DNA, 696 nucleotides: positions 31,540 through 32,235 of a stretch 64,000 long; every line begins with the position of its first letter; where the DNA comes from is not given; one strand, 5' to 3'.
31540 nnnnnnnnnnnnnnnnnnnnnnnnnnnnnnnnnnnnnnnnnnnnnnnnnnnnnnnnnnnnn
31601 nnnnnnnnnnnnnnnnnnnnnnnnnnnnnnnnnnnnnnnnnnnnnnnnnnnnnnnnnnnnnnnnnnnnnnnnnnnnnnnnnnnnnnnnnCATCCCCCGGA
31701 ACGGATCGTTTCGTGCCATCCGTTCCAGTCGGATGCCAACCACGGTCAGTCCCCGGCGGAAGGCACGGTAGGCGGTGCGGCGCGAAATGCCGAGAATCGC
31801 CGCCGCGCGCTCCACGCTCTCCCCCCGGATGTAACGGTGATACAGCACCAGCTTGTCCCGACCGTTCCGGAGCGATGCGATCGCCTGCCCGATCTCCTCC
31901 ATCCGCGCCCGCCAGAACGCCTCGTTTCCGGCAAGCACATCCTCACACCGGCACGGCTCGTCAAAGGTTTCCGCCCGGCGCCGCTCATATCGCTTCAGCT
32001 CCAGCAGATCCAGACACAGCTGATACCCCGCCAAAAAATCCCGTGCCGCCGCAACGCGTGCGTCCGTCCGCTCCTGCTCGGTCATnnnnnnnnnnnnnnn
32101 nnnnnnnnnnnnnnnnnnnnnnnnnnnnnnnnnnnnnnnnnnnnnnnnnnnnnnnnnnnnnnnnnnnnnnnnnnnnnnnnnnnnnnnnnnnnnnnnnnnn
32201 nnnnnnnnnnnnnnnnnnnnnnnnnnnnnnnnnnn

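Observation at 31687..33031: Divergent sigma-region-4-like activator and XRE-S24 self-cleaving repressor: an orphan phage/ICE-style genetic switch in a core region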

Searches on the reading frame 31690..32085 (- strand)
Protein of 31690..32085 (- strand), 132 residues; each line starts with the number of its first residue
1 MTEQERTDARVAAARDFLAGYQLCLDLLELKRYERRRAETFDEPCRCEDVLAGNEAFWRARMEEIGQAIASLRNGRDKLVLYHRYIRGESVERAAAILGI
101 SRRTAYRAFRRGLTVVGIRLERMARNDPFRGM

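Call 4: search_protein_families(library=pfam, proteins=[window:31690-32085:-], max_evalue=0.1)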
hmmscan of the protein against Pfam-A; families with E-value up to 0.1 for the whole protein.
seq(132 aa): 13 families
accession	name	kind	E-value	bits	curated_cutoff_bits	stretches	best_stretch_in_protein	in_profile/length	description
PF13384.12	HTH_23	-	7.1e-06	26.1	24.6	1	82-111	12-40/50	Homeodomain-like domain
PF13518.12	HTH_28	-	4.2e-05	24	25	1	84-108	8-32/52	Helix-turn-helix domain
PF08281.18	Sigma70_r4_2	-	5.9e-05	23.1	25.7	1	65-113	4-51/54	Sigma-70, region 4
PF04545.22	Sigma70_r4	-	0.00022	21.1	24.1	1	74-113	6-45/50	Sigma-70, region 4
PF12728.13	HTH_17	-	0.00032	21.4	27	1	90-112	3-25/51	Helix-turn-helix domain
PF13551.12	HTH_29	-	0.00086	19.8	28.1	1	87-109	10-33/64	Winged helix-turn helix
PF02954.25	HTH_8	-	0.0076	16.4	22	1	92-108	22-38/42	Bacterial regulatory protein, Fis family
PF07638.17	Sigma70_ECF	-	0.0092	16.3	21.1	1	60-109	124-172/185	ECF sigma factor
PF13309.12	HTH_22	-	0.017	15.5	29.6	1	90-107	43-60/63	HTH domain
PF20432.4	Xre-like-HTH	-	0.018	15.8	25.8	1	91-110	26-43/63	Antitoxin Xre-like helix-turn-helix domain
PF07374.17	DUF1492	-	0.022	15.4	21.5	1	61-111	44-94/100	Protein of unknown function (DUF1492)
PF05225.22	HTH_psq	-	0.031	14.4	20.4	1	88-114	14-42/45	helix-turn-helix, Psq domain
PF00165.29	HTH_AraC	-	0.087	13.4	26.6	0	87-111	7-31/42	Bacterial regulatory helix-turn-helix proteins, AraC family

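Call 5: search_protein_families(library=ncbifam, proteins=[window:31690-32085:-], max_evalue=0.1)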
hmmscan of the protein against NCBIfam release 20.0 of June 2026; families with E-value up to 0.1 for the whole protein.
seq(132 aa): 9 families
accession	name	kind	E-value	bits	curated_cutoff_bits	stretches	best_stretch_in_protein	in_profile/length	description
TIGR02937.1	sigma70-ECF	superfamily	1.8e-06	27.7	42.9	1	27-113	67-158/165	sigma-70 family RNA polymerase sigma factor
NF007227.0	PRK09645.1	subfamily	0.0011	18.9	202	1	36-105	87-155/177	sigma-70 family RNA polymerase sigma factor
TIGR02983.1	SigE-fam_strep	subfamily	0.0012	18.8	141.55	1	31-119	71-157/162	SigE family RNA polymerase sigma factor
NF009188.0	PRK12536.1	subfamily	0.0034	17.3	250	1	18-121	89-187/190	RNA polymerase sigma factor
TIGR02989.1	Sig-70_gvs1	subfamily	0.033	14.1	124.55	1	30-111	68-149/158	RNA polymerase sigma-70 factor, Rhodopirellula/Verrucomicrobium family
NF000029.2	APH_9_Ib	exception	0.041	12.8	675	1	40-83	182-223/330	aminoglycoside O-phosphotransferase APH(9)-Ib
TIGR02999.1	Sig-70_X6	subfamily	0.061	13.2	126.15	1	60-110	120-172/183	ECF-type sigma factor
TIGR02980.1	SigBFG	subfamily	0.063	13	234.35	1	62-113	169-219/227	SigB/SigF/SigG family RNA polymerase sigma factor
TIGR02885.1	spore_sigF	equivalog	0.091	12.6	321.45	0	65-113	177-224/231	RNA polymerase sporulation sigma factor SigF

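Call 6: search_protein_families(library=phrogs, proteins=[window:31690-32085:-], max_evalue=0.01)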
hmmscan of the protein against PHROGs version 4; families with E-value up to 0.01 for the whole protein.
seq(132 aa): 5 families
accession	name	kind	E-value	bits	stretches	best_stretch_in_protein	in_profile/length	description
phrog_36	-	transcription regulation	2.3e-08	34.9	1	58-123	126-190/220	transcriptional regulator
phrog_248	-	transcription regulation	1.9e-06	29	1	59-112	77-129/161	transcriptional activator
phrog_1740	-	transcription regulation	0.00033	20.3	1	63-128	160-224/567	RNA polymerase sigma factor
phrog_12527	-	integration and excision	0.001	20.2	1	90-113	31-54/130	excisionase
phrog_6836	-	unknown function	0.0093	16.8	0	89-124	101-136/144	-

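Call 12: find_homologous_proteins(query=window:31690-32085:-)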
Query seq(132 aa) (132 aa): 52 proteins with E <= 0.001 among 180 candidates.
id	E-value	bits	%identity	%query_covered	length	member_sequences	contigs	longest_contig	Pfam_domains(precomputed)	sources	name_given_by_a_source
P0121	5.1e-79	280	99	100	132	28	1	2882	PF13384.13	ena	-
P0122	7.4e-75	267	95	100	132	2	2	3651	PF13384.13,PF13518.13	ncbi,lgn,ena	-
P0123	4.7e-66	238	83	100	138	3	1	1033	-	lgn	-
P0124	4.9e-66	238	86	98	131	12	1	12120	PF13384.13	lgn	-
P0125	1.1e-63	231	80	98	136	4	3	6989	-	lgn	-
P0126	2.9e-63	229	80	100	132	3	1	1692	-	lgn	-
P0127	1.6e-61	223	83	87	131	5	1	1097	-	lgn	-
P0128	3.8e-61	222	79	98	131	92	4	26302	PF13384.13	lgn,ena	-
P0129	3.3e-57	210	81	92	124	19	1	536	PF13384.13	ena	-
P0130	1.3e-55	204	75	96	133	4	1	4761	-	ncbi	-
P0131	3.0e-55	203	76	98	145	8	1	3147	PF13384.13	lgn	-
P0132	8.8e-45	169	63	95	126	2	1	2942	PF13384.13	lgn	-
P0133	9.3e-45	169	64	88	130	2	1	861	-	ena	-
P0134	1.0e-44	169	65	91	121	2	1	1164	PF13384.13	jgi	-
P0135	3.5e-44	168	67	86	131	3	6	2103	PF13384.13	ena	-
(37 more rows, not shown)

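Call 27: find_related_loci(query=window:31690-32085:-, collection=viral_contigs, flank=8000)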
Query seq(132 aa) (132 aa) in viral_contigs; peptide patterns used: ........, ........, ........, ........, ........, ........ (x = any residue, [..] = any of these).
36 stretches matched a pattern, but none encodes a relative of the query by tblastn (E <= 1e-3).

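Call 31: search_solved_structures(query=A2, max_evalue=1, show_alignments=2)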
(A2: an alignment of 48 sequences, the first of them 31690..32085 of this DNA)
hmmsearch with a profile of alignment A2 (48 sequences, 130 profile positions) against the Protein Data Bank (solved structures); distinct sequences matched with E-value up to 1: 11.
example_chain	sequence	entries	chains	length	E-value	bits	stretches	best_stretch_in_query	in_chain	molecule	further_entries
1l0o_C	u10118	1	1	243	0.016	18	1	50-116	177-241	sigma factor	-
7zbs_X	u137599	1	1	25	0.066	16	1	93-108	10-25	HTH_8cm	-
6yhs_O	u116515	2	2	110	0.086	15.6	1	64-122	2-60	50S ribosomal protein L22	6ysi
7jil_S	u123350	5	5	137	0.12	15.2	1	78-125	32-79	50S ribosomal protein L22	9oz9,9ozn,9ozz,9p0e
8rd8_RF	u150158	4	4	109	0.13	15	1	77-119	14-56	Large ribosomal subunit protein uL22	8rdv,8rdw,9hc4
6v39_R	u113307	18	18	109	0.16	14.7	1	78-122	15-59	50S ribosomal protein L22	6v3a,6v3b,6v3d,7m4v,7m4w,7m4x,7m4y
4v19_W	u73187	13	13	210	0.24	14.2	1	64-123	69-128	MITORIBOSOMAL PROTEIN UL22M, MRPL22 | uL22m | Mitochondrial ribosomal protein L22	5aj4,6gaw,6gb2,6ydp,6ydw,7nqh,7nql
3hvy_A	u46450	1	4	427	0.34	13.7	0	54-94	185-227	Cystathionine beta-lyase family protein, YNBB B.subtilis ortholog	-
4ce4_W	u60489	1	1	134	0.46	13.3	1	68-123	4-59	MRPL22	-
9h91_S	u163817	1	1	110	0.91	12.3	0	82-121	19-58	50S ribosomal protein L22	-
3j7y_T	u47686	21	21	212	0.93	12.3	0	64-122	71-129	uL22 | uL22m | 39S ribosomal protein L22, mitochondrial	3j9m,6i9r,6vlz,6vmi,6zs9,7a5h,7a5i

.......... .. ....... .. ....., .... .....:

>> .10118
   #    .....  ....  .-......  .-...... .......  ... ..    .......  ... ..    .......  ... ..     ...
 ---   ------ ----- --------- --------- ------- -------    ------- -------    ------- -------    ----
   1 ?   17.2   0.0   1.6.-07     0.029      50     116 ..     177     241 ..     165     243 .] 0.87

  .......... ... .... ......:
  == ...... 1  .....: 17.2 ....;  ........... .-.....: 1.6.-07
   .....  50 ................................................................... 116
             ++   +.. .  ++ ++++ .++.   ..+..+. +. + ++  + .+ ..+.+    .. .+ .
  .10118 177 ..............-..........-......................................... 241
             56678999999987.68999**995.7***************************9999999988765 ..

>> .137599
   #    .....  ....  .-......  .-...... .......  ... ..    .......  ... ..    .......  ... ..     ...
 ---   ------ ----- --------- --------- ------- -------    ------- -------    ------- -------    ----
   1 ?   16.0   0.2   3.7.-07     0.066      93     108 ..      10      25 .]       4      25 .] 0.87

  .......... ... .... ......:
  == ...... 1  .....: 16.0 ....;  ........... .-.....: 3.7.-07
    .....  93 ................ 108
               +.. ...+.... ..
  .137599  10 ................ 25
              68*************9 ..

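Call 33: predict_structure(alignment_id=A2)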
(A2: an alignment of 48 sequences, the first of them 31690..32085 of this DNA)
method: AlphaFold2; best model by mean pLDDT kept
length: 132 residues; sequences in the alignment: 48
mean_pLDDT: 90.9   pTM: 0.82
mean pLDDT of the five models: 90.9, 90.6, 89.3, 89.2, 88.2
residues with pLDDT >= 90: 95; 70-90: 23; 50-70: 14; < 50: 0
segments of 3 or more residues with pLDDT < 50: none
pLDDT, mean of each block of 10 residues (from residue 1): 92 98 94 83 64 84 98 98 98 98 99 98 84 58
secondary structure, 60 per line:
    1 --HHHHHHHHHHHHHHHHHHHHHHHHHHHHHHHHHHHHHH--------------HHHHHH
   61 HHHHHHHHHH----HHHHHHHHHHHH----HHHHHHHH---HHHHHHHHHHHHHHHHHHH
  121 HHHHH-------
elements in order: H3-40 H55-70 H75-86 H91-98 H102-125

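Call 36: fold_search(model_id=the predicted structure, library=pdb)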
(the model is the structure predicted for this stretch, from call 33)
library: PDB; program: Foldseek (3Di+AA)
matches with E <= 10: 338; with E <= 0.001: 0
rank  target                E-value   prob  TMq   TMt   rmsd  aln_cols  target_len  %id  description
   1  3hug_K                4.7e-02  1.00  0.42  0.73   3.4        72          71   25  Crystal structure of Mycobacterium tuberculosis anti-sigma factor RslA in complex with -35 promoter binding domain of  (released 2010-03-02)
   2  3hug_E                5.5e-02  1.00  0.44  0.74   2.7        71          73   22  Crystal structure of Mycobacterium tuberculosis anti-sigma factor RslA in complex with -35 promoter binding domain of  (released 2010-03-02)
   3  9a50_A                5.5e-02  1.00  0.44  0.24   4.7        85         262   20  Integrative model of RPSB-RPOC by crosslinking MS and deep learning (released 2024-09-18)
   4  3hug_C                6.5e-02  1.00  0.42  0.68   4.4        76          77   20  Crystal structure of Mycobacterium tuberculosis anti-sigma factor RslA in complex with -35 promoter binding domain of  (released 2010-03-02)
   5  6dxo_A                7.6e-02  0.94  0.38  0.36  14.3       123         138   19  1.8 A structure of RsbN-BldN complex. (released 2018-07-11)
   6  9m9e_F                8.5e-02  0.99  0.39  0.30   9.5        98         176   24  Structural Basis of Pausing During Transcription Initiation in Mycobacterium tuberculosis (released 2026-01-14)
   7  3vep_D                1.1e-01  1.00  0.40  0.73   1.6        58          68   21  Crystal structure of SigD4 in complex with its negative regulator RsdA (released 2013-02-13)
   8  3hug_G                1.1e-01  1.00  0.41  0.70   3.3        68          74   22  Crystal structure of Mycobacterium tuberculosis anti-sigma factor RslA in complex with -35 promoter binding domain of  (released 2010-03-02)
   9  3hug_A                1.2e-01  1.00  0.42  0.66   3.8        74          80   20  Crystal structure of Mycobacterium tuberculosis anti-sigma factor RslA in complex with -35 promoter binding domain of  (released 2010-03-02)
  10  6dv9_F                1.3e-01  0.99  0.48  0.37   8.7        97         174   21  Crystal structure of Mycobacterium tuberculosis transcription initiation complex(ECF sigma factor L) containing 5nt RN (released 2019-02-20)
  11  3vfz_A                1.5e-01  1.00  0.40  0.80   1.5        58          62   21  Crystal structure of -35 promoter binding domain of SigD of Mycobacterium tuberculosis (released 2013-02-13)
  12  7qh5_B                1.7e-01  0.69  0.30  0.13  15.8       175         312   17  The crystal structure of the sigma factor SigG1 from Streptomyces tsukubaensis NRRL18488 (released 2022-12-21)
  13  1h0m_A                1.8e-01  0.60  0.25  0.16   9.5        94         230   18  Three-dimensional structure of the quorum sensing protein TraR bound to its autoinducer and to its target DNA (released 2002-08-29)
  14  9wsf_A                2.0e-01  0.99  0.39  0.24   6.5        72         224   21  Crystal structure of Sigma28/FlgM complex from Pseudomonas aeruginosa at 1.95 Angstrom resolution (released 2026-02-25)
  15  2h27_D                2.2e-01  1.00  0.41  0.74   2.8        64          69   20  Crystal Structure of Escherichia coli SigmaE Region 4 Bound to its-35 Element DNA (released 2006-08-22)
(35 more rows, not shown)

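Call 44: search_protein_families(library=padloc, proteins=[window:31690-32085:-], max_evalue=0.01)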
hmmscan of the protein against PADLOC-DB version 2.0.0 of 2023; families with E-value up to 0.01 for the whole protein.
window:31690-32085:- (132 aa): 0 families

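Call 49: find_related_loci(query=A2, collection=viral_contigs, flank=8000)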
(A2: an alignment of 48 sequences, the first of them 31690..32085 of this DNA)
Query A2 (132 aa) in viral_contigs; peptide patterns used: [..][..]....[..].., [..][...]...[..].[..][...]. (x = any residue, [..] = any of these).
91 stretches matched a pattern, but none encodes a relative of the query by tblastn (E <= 1e-3).

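Call 52: find_homologous_proteins(query=A2, max_evalue=0.001)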
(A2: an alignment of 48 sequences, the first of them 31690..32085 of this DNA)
Query A2 (48 sequences) (132 aa, profile of the alignment): 509 proteins with E <= 0.001 among 8000 candidates; the best 120 are listed.
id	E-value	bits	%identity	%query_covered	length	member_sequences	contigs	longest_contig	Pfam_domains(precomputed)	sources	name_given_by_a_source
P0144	1.1e-61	224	53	95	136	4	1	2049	PF13384.13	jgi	-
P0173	1.6e-61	223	57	87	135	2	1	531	-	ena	-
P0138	1.8e-61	223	58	95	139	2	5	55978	-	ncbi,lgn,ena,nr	ncbi:MAG: sigma-70 family RNA polymerase sigma factor [Clostridia bacterium]|nr:sigma-70 family RNA 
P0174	2.1e-61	223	52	96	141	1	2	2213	-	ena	-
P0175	2.6e-61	223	54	97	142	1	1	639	-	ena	-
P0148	2.7e-61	223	58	88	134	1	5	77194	PF13518.13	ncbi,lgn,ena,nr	ncbi:MAG: sigma-70 family RNA polymerase sigma factor [Clostridia bacterium]|nr:sigma-70 family RNA 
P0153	3.0e-61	223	56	92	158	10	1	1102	-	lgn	-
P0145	3.3e-61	222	58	90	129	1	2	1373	PF13384.13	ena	-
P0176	3.5e-61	222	52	96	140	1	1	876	-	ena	-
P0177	3.6e-61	222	51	96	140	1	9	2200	-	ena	-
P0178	3.7e-61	222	50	98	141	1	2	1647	-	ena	-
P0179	3.7e-61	222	51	96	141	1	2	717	-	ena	-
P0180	3.9e-61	222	53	96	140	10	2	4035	-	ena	-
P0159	4.9e-61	222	56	90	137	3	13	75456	PF13384.13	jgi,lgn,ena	-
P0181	5.6e-61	222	56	87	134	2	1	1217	-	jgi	-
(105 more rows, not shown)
